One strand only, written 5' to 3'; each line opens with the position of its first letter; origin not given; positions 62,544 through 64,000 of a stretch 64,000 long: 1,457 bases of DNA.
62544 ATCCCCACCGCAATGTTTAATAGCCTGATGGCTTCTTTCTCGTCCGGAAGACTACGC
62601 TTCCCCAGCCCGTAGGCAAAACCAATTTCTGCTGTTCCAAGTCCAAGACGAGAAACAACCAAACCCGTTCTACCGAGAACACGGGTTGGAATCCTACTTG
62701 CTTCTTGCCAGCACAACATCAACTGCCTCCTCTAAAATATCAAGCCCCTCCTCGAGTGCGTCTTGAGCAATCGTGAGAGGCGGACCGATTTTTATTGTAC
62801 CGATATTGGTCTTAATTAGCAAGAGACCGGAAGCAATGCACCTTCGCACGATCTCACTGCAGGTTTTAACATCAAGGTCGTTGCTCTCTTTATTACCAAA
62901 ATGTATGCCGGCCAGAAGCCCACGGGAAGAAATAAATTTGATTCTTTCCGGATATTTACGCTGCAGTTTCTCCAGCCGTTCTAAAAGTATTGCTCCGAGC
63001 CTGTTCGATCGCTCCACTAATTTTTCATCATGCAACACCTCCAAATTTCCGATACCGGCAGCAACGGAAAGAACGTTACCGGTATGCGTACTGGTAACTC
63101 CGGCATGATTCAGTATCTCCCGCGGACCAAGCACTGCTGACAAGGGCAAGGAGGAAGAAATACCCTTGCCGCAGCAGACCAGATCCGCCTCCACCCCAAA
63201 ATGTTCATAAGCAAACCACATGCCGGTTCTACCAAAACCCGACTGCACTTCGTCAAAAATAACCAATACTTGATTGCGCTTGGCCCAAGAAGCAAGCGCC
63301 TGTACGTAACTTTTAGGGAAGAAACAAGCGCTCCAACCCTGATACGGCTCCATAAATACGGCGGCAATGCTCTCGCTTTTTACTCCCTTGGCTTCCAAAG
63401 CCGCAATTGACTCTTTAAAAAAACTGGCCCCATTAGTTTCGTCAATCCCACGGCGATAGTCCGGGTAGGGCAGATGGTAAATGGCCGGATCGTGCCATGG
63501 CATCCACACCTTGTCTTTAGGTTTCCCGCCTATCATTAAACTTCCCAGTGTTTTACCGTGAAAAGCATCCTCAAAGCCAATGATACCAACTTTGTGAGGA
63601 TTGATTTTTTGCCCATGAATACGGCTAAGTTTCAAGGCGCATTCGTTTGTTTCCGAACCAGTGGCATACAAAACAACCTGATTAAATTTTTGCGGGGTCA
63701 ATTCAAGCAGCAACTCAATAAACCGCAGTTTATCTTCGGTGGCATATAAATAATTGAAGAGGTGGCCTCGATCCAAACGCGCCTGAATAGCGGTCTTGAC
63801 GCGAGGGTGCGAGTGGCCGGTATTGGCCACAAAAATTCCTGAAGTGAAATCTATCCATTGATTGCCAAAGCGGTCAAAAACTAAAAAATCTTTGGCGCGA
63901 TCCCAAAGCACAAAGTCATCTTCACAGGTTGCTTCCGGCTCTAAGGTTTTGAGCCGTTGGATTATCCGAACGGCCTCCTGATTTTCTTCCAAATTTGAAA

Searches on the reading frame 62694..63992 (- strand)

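Call 62: search_protein_families(library=pfam, proteins=[window:62694-63992:-], max_evalue=0.001)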
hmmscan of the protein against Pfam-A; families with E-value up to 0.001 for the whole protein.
window:62694-63992:- (432 aa): 1 family
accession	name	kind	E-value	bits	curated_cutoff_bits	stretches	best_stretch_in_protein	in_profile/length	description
PF00202.27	Aminotran_3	-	4.1e-89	299.5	30.5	1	27-424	10-403/403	Aminotransferase class-III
